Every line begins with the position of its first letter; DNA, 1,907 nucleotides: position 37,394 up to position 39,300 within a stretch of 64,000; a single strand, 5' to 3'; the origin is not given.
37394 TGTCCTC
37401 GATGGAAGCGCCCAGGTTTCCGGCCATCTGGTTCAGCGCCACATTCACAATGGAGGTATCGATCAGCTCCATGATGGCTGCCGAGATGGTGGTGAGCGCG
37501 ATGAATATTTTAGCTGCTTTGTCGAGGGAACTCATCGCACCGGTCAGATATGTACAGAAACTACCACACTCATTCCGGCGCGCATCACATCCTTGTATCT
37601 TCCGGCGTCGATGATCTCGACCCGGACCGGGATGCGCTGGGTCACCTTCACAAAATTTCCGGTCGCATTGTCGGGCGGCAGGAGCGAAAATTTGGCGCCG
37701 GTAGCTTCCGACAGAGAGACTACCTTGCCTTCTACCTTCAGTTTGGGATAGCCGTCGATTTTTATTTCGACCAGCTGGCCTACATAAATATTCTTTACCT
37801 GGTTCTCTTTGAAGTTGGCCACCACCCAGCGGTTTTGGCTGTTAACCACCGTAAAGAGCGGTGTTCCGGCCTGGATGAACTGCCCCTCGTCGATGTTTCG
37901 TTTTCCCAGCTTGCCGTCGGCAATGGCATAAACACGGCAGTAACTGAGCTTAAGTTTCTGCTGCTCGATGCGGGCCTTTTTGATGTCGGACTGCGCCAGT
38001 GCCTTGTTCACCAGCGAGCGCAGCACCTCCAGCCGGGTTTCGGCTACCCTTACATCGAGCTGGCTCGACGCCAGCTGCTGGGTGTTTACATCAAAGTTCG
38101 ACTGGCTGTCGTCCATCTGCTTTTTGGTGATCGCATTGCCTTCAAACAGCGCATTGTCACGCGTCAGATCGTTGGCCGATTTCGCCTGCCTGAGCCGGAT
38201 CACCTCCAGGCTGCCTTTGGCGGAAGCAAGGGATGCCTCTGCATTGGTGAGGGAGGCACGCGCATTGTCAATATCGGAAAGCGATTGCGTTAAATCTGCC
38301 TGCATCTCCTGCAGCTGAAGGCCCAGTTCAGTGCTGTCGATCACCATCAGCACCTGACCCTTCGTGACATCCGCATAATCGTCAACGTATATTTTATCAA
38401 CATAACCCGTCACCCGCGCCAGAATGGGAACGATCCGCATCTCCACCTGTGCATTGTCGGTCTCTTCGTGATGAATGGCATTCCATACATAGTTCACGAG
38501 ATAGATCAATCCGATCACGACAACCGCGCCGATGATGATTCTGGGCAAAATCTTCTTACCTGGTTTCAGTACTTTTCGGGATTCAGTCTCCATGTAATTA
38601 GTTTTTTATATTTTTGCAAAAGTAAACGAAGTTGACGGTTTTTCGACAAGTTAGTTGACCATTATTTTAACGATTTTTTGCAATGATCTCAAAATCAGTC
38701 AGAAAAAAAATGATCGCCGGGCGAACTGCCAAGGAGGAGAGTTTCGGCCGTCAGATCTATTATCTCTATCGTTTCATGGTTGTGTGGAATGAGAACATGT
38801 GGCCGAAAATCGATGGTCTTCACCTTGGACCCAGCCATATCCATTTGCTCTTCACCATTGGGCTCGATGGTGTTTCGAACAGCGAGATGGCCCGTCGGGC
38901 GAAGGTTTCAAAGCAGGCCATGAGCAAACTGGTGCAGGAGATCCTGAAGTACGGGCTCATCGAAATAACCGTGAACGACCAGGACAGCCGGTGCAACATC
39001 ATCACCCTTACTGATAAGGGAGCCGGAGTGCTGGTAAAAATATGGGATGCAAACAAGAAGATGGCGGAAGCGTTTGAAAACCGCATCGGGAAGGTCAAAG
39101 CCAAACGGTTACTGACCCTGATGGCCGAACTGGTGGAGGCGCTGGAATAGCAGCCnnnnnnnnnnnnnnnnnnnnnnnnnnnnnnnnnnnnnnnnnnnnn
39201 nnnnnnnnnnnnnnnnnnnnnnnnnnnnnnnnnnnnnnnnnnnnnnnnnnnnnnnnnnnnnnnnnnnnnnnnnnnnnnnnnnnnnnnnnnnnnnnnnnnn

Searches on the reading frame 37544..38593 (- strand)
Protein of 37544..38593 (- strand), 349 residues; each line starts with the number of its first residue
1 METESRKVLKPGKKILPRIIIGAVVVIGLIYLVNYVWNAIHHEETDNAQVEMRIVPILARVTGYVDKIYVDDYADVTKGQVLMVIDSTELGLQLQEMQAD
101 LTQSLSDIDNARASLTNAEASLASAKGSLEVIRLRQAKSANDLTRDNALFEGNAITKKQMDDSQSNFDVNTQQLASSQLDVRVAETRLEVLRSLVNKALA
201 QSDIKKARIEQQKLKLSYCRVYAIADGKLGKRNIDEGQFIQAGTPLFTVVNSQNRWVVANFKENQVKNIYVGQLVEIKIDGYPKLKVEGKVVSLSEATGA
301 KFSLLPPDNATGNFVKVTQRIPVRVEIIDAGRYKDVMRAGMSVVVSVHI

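Call 7: search_protein_families(library=pfam, proteins=[window:37544-38593:-], max_evalue=0.01)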
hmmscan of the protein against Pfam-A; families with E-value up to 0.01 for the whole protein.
window:37544-38593:- (349 aa): 6 families
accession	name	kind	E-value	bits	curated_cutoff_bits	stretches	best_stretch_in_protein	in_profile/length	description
PF16576.10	HlyD_D23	-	4.6e-22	78.8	30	1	51-294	16-184/214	Barrel-sandwich domain of CusB or HlyD membrane-fusion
PF13437.12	HlyD_3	-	2.4e-14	54.4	22.2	1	221-300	2-82/106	HlyD family secretion protein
PF00529.27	CusB_dom_1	-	3.4e-13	50.1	26.5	1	172-347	12-87/89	Cation efflux system protein CusB domain 1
PF12700.13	HlyD_2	-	0.00015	21.1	25.1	1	225-305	238-314/416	HlyD family secretion protein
PF00364.28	Biotin_lipoyl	-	0.0017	18.6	22.1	0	55-85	43-73/73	Biotin-requiring enzyme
PF13533.13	Biotin_lipoyl_2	-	0.0023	18.2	29.8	0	57-86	3-32/32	Biotin-lipoyl like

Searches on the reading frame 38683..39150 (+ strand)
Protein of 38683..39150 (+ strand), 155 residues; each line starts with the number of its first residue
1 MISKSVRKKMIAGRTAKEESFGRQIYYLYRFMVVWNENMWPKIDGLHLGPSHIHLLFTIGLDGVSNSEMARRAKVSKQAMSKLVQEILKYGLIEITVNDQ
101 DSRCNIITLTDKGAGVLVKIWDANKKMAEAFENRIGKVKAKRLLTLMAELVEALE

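Call 7: search_protein_families(library=pfam, proteins=[window:38683-39150:+], max_evalue=0.01)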
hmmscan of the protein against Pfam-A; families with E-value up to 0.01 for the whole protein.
window:38683-39150:+ (155 aa): 4 families
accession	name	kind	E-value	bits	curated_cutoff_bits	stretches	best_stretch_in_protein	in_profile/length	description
PF12802.13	MarR_2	-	1.7e-07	31.7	27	1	49-103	4-60/61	MarR family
PF01047.28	MarR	-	0.00016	21.9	24.6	1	51-104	4-58/59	MarR family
PF13463.12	HTH_27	-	0.00022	21.9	22.2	1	48-113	1-68/68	Winged helix DNA-binding domain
PF05949.17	DUF881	-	0.0073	16.6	25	0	112-151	15-51/146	Bacterial protein of unknown function (DUF881)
